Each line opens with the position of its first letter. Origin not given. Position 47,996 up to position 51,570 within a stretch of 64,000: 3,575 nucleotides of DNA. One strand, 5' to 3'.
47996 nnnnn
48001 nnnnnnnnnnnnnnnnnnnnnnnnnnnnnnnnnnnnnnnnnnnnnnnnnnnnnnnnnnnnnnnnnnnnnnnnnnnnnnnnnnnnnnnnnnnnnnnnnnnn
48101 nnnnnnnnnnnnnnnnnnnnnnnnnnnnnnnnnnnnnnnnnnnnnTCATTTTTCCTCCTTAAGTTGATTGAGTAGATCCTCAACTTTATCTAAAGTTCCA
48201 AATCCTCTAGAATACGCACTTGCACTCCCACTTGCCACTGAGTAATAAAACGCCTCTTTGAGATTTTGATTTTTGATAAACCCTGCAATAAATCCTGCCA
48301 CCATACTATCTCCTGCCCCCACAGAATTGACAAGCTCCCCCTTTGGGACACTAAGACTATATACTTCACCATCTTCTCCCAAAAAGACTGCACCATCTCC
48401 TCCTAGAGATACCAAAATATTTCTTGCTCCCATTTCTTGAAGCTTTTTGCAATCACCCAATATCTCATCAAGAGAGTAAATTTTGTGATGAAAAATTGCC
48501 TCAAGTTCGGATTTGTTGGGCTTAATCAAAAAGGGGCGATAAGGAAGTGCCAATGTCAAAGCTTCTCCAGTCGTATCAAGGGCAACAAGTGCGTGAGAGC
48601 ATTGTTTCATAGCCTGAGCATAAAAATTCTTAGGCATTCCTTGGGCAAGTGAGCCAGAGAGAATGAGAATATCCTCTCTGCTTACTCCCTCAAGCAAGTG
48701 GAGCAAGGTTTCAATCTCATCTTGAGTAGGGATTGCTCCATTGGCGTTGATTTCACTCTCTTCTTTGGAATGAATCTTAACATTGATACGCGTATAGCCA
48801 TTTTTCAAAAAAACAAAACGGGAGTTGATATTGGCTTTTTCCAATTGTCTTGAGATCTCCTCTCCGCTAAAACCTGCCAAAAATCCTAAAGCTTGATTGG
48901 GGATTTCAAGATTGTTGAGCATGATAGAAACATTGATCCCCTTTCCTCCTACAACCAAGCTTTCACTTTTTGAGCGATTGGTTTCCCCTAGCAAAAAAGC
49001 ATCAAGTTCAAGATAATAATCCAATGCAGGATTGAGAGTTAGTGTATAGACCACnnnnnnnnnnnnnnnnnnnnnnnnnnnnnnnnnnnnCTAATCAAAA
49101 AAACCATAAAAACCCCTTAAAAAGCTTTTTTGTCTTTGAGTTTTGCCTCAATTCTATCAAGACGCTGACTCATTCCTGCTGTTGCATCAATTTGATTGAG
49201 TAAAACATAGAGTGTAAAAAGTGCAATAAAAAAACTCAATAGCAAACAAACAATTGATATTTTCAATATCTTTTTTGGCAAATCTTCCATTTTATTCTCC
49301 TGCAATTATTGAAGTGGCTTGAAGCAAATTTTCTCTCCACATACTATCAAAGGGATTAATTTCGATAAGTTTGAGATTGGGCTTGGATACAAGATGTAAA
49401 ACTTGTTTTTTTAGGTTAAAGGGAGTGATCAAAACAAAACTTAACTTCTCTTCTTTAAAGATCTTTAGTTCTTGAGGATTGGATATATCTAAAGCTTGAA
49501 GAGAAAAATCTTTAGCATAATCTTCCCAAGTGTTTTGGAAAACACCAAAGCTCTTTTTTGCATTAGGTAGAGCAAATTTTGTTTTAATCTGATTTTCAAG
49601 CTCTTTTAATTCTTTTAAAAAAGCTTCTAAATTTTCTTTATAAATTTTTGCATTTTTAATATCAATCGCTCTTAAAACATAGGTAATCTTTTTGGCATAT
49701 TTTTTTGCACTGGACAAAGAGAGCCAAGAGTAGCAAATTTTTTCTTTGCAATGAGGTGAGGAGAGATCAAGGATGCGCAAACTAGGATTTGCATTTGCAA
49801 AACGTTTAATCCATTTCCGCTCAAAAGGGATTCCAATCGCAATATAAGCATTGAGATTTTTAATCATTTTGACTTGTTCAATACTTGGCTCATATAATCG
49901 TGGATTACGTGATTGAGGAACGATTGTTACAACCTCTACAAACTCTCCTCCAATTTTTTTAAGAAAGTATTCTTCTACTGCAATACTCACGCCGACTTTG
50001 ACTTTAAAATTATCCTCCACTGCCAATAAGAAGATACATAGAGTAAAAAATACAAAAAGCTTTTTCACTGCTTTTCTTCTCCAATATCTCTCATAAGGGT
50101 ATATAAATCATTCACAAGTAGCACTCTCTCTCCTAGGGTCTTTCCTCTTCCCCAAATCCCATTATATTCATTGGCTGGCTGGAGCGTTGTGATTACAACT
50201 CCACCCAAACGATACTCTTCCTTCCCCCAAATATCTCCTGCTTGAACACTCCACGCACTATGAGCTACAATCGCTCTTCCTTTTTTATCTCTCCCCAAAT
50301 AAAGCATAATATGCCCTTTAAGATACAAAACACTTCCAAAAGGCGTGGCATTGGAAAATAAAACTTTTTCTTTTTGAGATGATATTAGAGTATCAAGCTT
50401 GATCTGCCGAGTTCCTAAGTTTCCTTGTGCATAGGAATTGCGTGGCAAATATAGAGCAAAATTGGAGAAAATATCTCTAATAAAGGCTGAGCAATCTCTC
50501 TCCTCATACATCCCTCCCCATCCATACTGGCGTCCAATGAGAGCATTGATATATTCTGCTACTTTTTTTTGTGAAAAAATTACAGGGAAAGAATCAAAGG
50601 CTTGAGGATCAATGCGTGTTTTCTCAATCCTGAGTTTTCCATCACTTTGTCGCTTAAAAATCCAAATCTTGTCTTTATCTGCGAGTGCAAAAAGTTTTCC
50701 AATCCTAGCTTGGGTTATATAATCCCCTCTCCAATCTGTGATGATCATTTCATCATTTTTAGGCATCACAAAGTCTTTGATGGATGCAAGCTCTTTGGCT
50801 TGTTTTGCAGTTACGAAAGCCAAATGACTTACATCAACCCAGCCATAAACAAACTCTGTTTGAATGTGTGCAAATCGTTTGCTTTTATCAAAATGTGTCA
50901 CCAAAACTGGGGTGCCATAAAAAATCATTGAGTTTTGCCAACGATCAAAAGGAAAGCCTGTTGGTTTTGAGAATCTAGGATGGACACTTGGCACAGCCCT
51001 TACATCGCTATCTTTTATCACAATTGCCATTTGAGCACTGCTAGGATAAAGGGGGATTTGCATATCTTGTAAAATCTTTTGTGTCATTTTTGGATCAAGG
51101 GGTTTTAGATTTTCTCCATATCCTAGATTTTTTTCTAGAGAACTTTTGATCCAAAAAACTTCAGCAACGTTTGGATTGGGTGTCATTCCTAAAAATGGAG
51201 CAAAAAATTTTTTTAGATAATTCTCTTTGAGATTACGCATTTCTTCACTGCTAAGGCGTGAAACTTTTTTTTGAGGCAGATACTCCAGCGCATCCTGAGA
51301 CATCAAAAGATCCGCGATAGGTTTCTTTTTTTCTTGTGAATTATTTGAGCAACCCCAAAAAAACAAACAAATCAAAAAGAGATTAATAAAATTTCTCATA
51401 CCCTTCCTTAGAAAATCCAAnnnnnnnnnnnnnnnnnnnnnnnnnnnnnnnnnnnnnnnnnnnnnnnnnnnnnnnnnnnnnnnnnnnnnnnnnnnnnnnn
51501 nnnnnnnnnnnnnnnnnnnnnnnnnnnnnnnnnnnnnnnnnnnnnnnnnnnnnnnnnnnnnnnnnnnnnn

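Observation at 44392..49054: Complete stand-alone fructose PTS operon (fruK-fruA-ptsH-ptsI) in a Helicobacter-like genome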

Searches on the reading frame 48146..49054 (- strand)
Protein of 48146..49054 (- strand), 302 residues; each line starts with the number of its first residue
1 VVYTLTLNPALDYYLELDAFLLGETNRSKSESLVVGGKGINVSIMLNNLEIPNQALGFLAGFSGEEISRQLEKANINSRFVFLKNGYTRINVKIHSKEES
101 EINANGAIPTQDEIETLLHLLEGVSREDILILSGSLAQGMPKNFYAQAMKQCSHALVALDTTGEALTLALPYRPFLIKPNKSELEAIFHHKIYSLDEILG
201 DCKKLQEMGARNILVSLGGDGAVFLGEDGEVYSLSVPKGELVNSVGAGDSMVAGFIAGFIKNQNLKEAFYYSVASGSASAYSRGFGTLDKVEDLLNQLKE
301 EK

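Call 3: search_protein_families(library=pfam, proteins=[window:48146-49054:-])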
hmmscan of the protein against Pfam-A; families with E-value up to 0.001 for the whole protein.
window:48146-49054:- (302 aa): 2 families
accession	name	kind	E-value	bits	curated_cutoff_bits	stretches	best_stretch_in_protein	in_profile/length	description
PF00294.29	PfkB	-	2.1e-46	159.1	25.8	1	17-286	14-296/302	pfkB family carbohydrate kinase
PF08543.17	Phos_pyr_kin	-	1e-07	32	27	1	162-270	108-222/246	Phosphomethylpyrimidine kinase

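Call 4: search_protein_families(library=ncbifam, proteins=[window:48146-49054:-])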
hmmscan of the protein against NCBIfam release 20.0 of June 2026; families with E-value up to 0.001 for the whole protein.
window:48146-49054:- (302 aa): 27 families (the best 25 are shown)
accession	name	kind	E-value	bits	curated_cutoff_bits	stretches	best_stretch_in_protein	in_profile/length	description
TIGR03828.1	pfkB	equivalog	1.1e-89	300.5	292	1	2-298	1-302/305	1-phosphofructokinase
TIGR03168.1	1-PFK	subfamily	1.2e-89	300.3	216.4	1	2-299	1-303/305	hexose kinase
NF041320.1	pfkB_Halo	equivalog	1.3e-48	166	400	1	1-284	1-281/302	1-phosphofructokinase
NF007068.0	PRK09513.1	equivalog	1.3e-47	162.6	432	1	2-277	5-283/312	1-phosphofructokinase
NF010033.0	PRK13508.1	equivalog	3.2e-44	151.4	469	1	1-298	1-304/309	tagatose-6-phosphate kinase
TIGR01231.1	lacC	equivalog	4.3e-40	137.9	409.55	1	1-298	1-305/310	tagatose-6-phosphate kinase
NF007632.0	PRK10294.1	equivalog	3e-30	105.5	353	1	2-285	4-292/310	6-phosphofructokinase II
TIGR02152.1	D_ribokin_bact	equivalog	5.1e-17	62.2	299.65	1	23-280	22-281/298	ribokinase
TIGR02198.1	rfaE_dom_I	equivalog_domain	2.7e-13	49.8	345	1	31-279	43-296/315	D-glycero-beta-D-manno-heptose-7-phosphate kinase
NF008353.0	PRK11142.1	equivalog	6.4e-11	42.3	341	1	12-279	14-283/307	ribokinase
TIGR04382.1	myo_inos_iolC_N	equivalog_domain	8e-11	41.7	300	1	199-278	209-288/309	5-dehydro-2-deoxygluconokinase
NF007416.0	PRK09954.1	equivalog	2.1e-10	40.1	561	1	176-282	236-342/362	sugar kinase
NF041134.1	R1P_kin_Thcocales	equivalog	3.9e-10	39.6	500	1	200-268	183-251/291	ADP-dependent ribose-1-phosphate kinase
NF007321.0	PRK09813.1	equivalog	3e-09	36.8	247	1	196-272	172-247/261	fructoselysine 6-kinase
NF008454.0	PRK11316.1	equivalog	2e-08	33.3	521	1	39-292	53-307/475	bifunctional D-glycero-beta-D-manno-heptose-7-phosphate kinase/D-glycero-beta-D-manno-heptose 1-phosphate adenylyltransferase HldE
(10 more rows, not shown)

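Call 65: search_solved_structures(query=window:48146-49054:-, max_evalue=1e-20)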
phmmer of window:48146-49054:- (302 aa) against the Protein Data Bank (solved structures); distinct sequences matched with E-value up to 1e-20: 12.
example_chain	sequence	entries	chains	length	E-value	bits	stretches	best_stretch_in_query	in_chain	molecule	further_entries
2abq_A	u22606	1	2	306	8.5e-68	232.3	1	1-299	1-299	fructose 1-phosphate kinase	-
2jg5_A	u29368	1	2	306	1.3e-60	208.7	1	1-298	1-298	FRUCTOSE 1-PHOSPHATE KINASE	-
2awd_A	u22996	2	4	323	2.4e-40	142.2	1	2-293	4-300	tagatose-6-phosphate kinase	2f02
2jg1_A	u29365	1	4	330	9e-38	133.8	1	1-299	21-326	TAGATOSE-6-PHOSPHATE KINASE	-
2jgv_A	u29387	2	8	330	1.3e-37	133.3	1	1-299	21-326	TAGATOSE-6-PHOSPHATE KINASE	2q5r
9qv0_A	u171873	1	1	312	2.7e-33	119.1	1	2-288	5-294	1-phosphofructokinase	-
9qv1_A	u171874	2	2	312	1.8e-32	116.4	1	2-288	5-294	1-phosphofructokinase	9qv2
9qv3_A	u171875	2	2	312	8.3e-32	114.2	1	2-288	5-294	1-phosphofructokinase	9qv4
3q1y_A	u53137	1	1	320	8.7e-26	94.5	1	1-281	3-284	Lin2199 protein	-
3hic_A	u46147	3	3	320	1.6e-25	93.6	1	1-277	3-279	Lin2199 protein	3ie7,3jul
3cqd_A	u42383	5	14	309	4.8e-24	88.7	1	2-285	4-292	6-phosphofructokinase isozyme 2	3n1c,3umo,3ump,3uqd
3uqe_A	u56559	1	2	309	1.3e-23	87.4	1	2-285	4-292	6-phosphofructokinase isozyme 2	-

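Call 72: find_homologous_proteins(query=window:48146-49054:-)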
Query window:48146-49054:- (302 aa): 8000 proteins with E <= 0.001 among 8000 candidates; the best 120 are listed.
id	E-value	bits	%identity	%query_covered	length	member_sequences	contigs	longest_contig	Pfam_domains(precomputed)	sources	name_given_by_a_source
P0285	3.1e-190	649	100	100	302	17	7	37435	PF08543.18,PF00294.30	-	-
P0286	2.0e-164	564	85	100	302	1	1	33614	PF08543.18,PF00294.30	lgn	-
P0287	2.9e-160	550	83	100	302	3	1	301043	PF08543.18,PF00294.30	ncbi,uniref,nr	ncbi:1-phosphofructokinase [Helicobacter cholecystus]|uniref:1-phosphofructokinase n=1 Tax=Helicobac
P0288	1.7e-158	545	81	100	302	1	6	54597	PF08543.18,PF00294.30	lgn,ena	-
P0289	7.5e-158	543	81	100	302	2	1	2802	PF08543.18,PF00294.30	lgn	-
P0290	2.5e-122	426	68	96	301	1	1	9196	PF08543.18,PF00294.30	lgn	-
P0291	6.0e-120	418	65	100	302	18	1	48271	PF08543.18,PF00294.30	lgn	-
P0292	1.1e-119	417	66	100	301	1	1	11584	PF08543.18,PF00294.30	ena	-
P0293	1.4e-119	417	66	100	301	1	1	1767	PF08543.18,PF00294.30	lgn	-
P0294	8.0e-119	415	67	100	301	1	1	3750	PF08543.18,PF00294.30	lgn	-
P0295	1.4e-117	410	65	100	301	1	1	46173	PF08543.18,PF00294.30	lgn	-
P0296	6.3e-117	408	65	100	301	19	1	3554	PF08543.18,PF00294.30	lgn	-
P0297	3.7e-116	406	65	100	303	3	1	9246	PF08543.18,PF01256.23,PF00294.30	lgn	-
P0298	1.2e-110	388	62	100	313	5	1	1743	PF08543.18,PF00294.30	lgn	-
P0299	3.8e-93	330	51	100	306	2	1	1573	PF08543.18,PF00294.30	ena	-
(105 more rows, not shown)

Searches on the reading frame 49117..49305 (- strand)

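Call 3: search_protein_families(library=pfam, proteins=[window:49117-49305:-])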
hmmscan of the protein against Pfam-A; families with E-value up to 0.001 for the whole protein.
window:49117-49305:- (62 aa): 1 family
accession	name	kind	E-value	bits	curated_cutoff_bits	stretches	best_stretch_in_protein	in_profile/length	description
PF17402.7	DUF5408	-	1.2e-11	44.7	25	1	3-56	2-55/63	Family of unknown function (DUF5408)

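Call 4: search_protein_families(library=ncbifam, proteins=[window:49117-49305:-])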
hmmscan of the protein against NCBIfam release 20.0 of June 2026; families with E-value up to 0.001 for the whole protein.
window:49117-49305:- (62 aa): 1 family
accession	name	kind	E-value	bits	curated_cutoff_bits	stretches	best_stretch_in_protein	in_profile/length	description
TIGR00540.1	TPR_hemY_coli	hypoth_equivalog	0.00088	18.1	142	1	10-61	32-83/385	heme biosynthesis-associated TPR protein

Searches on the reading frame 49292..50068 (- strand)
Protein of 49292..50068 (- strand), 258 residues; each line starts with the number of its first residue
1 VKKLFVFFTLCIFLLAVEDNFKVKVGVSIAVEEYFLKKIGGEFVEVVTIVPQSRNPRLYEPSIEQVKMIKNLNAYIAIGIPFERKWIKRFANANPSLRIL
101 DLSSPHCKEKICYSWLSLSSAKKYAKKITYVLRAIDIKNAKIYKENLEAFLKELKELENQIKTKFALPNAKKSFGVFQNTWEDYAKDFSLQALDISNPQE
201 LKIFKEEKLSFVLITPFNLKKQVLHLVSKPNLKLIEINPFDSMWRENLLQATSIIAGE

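Call 3: search_protein_families(library=pfam, proteins=[window:49292-50068:-])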
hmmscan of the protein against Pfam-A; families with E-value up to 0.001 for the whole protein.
window:49292-50068:- (258 aa): 1 family
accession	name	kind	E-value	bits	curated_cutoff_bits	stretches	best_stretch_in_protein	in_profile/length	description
PF01297.22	ZnuA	-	3.5e-28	99.3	29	1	26-197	2-185/263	Zinc-uptake complex component A periplasmic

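Call 4: search_protein_families(library=ncbifam, proteins=[window:49292-50068:-])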
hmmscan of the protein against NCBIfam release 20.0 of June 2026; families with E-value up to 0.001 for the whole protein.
window:49292-50068:- (258 aa): 8 families
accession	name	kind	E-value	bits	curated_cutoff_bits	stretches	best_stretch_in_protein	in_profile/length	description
NF053842.1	MnTportMntCDein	equivalog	9.5e-16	57.8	400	1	23-191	6-191/281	manganese ABC transporter substrate-binding protein MntC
NF053703.1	Mn_SBP_EfaA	exception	1.9e-12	46.9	485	1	25-192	38-221/310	Mn/Fe ABC transporter substrate-binding lipoprotein EfaA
NF040870.1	AztC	equivalog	3.3e-12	46.4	350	1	33-193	9-187/277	zinc ABC transporter substrate-binding protein AztC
NF040928.1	ABC_lipo_SloC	subfamily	3.8e-12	45.9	525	1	18-181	23-203/304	metal ABC transporter substrate-binding lipoprotein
NF047355.1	ABC_bind_Mn_Staph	exception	7.6e-10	38.5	500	1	112-192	139-220/309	manganese ABC transporter substrate-binding lipoprotein MntC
TIGR03772.1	anch_rpt_subst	equivalog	9e-10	37.8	350.45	1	114-173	320-380/486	anchored repeat ABC transporter, substrate-binding protein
NF033605.1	Zn_bnd_ABC_AdcA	exception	2.6e-06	26.7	700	0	18-66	30-78/517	zinc ABC transporter substrate-binding lipoprotein AdcA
NF007091.2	PRK09545.1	equivalog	0.00011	21.5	268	1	111-193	150-231/318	zinc ABC transporter substrate-binding protein ZnuA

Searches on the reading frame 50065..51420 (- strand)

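Call 3: search_protein_families(library=pfam, proteins=[window:50065-51420:-])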
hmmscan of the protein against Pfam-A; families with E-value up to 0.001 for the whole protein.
window:50065-51420:- (451 aa): 4 families
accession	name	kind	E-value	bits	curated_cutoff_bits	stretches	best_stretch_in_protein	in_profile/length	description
PF12913.13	SH3_6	-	2.4e-18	65.8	27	1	148-195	1-52/53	SH3 domain (SH3b1 type)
PF12912.12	N_NLPC_P60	-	1.3e-17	64.4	25.4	1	15-124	3-117/118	NLPC_P60 stabilising domain, N term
PF00877.26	NLPC_P60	-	1.4e-10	41.5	23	1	296-379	1-76/105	NlpC/P60 family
PF12914.13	SH3_7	-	0.00017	21.8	21.3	1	215-250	11-46/47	SH3 domain of SH3b2 type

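Call 4: search_protein_families(library=ncbifam, proteins=[window:50065-51420:-])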
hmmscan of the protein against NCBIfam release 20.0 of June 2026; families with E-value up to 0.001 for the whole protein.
window:50065-51420:- (451 aa): 1 family
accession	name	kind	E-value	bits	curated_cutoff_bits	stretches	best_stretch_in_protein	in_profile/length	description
NF008096.1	PRK10838.1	equivalog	0.00021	21.1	186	1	290-383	74-159/189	bifunctional murein DD-endopeptidase/murein LD-carboxypeptidase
